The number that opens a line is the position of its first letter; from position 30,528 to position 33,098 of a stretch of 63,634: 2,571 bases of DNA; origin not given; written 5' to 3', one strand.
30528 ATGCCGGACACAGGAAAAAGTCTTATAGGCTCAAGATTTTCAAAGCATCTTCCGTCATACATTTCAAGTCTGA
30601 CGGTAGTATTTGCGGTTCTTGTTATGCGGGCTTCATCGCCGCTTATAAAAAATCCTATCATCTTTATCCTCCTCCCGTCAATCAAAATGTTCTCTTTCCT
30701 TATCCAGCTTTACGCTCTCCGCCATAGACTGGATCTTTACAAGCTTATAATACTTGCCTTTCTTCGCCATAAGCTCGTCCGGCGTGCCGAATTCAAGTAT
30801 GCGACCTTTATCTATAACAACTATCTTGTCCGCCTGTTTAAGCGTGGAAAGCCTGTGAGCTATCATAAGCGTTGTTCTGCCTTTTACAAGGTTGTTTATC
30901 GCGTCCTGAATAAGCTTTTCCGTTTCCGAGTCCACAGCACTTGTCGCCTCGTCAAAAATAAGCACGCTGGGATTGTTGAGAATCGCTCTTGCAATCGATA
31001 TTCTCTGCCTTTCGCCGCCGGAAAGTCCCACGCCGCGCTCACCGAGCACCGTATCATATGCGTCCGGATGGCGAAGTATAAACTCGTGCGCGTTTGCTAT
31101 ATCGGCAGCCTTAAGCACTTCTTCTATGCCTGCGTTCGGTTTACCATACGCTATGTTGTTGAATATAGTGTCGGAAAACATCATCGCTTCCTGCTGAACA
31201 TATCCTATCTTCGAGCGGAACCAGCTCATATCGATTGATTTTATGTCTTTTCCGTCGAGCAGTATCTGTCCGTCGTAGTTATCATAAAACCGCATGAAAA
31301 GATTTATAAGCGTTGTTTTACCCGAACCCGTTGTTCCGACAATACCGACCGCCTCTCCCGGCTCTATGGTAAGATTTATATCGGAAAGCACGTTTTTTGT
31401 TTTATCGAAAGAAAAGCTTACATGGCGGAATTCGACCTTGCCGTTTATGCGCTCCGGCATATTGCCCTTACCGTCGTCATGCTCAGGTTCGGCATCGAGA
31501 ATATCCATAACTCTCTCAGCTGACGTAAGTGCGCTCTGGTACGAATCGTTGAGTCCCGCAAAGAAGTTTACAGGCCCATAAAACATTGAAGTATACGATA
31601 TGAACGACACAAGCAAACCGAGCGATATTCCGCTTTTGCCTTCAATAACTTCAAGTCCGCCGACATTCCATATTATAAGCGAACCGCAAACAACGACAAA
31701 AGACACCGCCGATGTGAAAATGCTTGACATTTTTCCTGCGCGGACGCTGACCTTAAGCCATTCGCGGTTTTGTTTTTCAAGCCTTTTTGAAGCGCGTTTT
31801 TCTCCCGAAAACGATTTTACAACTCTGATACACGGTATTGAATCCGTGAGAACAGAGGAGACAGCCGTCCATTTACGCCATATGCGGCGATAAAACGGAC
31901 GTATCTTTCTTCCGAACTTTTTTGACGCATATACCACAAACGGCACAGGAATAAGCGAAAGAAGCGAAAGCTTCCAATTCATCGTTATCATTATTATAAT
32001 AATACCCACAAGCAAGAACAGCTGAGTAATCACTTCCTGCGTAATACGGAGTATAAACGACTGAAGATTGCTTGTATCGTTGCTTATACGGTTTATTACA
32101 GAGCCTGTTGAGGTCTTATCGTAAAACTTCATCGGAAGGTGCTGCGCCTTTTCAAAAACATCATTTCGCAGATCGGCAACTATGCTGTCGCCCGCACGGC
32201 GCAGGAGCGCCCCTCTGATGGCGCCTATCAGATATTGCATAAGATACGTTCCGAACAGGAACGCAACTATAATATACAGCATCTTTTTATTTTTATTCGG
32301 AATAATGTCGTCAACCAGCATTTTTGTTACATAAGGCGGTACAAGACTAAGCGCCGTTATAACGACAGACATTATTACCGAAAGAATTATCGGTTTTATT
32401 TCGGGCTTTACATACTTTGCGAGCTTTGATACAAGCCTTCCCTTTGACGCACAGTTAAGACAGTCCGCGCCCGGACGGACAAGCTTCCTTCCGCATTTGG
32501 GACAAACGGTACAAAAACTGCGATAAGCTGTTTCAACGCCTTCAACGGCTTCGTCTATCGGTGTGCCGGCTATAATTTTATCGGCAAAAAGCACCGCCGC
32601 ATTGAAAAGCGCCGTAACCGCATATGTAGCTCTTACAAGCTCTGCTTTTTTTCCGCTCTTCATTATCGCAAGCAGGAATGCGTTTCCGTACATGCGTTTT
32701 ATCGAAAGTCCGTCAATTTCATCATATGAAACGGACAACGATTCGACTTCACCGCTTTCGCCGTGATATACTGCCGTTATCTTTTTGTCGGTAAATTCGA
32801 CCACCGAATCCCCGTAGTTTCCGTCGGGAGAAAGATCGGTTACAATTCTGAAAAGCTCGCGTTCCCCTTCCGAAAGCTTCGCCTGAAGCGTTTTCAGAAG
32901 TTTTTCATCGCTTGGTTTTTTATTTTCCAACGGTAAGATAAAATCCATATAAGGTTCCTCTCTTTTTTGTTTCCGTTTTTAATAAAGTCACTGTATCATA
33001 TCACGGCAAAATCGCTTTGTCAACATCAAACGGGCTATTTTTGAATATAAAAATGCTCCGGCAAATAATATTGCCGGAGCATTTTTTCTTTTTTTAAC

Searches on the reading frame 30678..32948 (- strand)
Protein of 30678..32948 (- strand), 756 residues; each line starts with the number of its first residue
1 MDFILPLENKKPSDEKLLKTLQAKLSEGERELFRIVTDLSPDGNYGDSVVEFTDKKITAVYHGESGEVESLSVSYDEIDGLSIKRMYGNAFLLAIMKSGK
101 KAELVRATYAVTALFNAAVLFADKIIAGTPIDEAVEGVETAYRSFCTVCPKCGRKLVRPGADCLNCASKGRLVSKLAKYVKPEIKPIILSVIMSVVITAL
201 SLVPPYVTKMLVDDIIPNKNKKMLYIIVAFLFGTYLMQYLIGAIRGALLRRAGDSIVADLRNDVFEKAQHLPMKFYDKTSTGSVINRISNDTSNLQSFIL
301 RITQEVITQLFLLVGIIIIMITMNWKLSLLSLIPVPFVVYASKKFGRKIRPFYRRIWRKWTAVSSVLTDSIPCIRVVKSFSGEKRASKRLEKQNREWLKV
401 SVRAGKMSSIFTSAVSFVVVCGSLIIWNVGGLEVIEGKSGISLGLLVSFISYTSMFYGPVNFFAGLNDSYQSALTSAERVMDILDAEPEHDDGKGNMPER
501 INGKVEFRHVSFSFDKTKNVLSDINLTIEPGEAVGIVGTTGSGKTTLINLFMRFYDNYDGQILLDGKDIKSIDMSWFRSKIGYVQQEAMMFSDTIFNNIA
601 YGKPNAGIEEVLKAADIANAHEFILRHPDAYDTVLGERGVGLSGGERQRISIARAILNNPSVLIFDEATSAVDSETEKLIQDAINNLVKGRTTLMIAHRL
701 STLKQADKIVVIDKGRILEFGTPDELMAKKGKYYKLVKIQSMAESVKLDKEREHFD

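Call 78: search_protein_families(library=ncbifam, max_evalue=0.00001, proteins=[window:30678-32948:-])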
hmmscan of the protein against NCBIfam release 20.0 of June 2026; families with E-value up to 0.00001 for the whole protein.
window:30678-32948:- (756 aa): 186 families (the best 25 are shown)
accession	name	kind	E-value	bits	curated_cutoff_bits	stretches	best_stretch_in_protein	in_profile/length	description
NF052233.1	CphA_assoc_ABC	equivalog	1.6e-180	602.1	880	1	13-748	15-751/766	cyanophycin metabolism-associated ABC transporter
TIGR02203.1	MsbA_lipidA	equivalog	6.7e-143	477.2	602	1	175-740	4-569/572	lipid A export permease/ATP-binding protein MsbA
TIGR02204.1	MsbA_rel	hypoth_equivalog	2.4e-138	462.3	780.4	1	173-740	6-575/576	ABC transporter, permease/ATP-binding protein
TIGR00958.1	3a01208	subfamily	2.3e-129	432.8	874.6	1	168-737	144-711/711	antigen peptide transporter 2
NF045513.1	HepA_fam_ABC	equivalog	3.3e-117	392.4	725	1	219-740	89-609/610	heterocyst formation ABC transporter subunit HepA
TIGR01846.1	type_I_sec_HlyB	subfamily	4.7e-117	392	725.55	1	191-741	145-693/694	type I secretion system permease/ATPase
NF010178.0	PRK13657.1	equivalog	6e-117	391.5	733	1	178-750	12-580/588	glucan ABC transporter ATP-binding protein/ permease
NF008381.0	PRK11176.1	equivalog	4.4e-111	372.1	867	1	176-740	16-579/582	lipid A ABC transporter ATP-binding protein/permease MsbA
TIGR03796.1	NHLM_micro_ABC1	equivalog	1.3e-105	354.2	853.3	1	158-738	127-710/710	NHLP family bacteriocin export ABC transporter peptidase/permease/ATPase subunit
NF008055.0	PRK10789.1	equivalog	3.4e-105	352.7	845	1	171-747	2-578/590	SmdA family multidrug ABC transporter permease/ATP-binding protein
TIGR03375.1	type_I_sec_LssB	subfamily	4.7e-105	352.4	693.1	1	191-730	155-692/696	type I secretion system permease/ATPase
TIGR03797.1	NHLM_micro_ABC2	equivalog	1.5e-103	347.6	709.4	1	180-740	131-685/686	NHLP bacteriocin export ABC transporter permease/ATPase subunit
NF008056.1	PRK10790.1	equivalog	4.1e-99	332.7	746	1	174-746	12-581/584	SmdB family multidrug efflux ABC transporter permease/ATP-binding protein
TIGR01193.1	bacteriocin_ABC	subfamily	5.3e-98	329.3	523.85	1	183-738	154-707/708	peptide cleavage/export ABC transporter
TIGR01192.1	chvA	subfamily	1.5e-96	324.4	585.4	1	176-743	10-573/585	glucan export ABC transporter ATP-binding protein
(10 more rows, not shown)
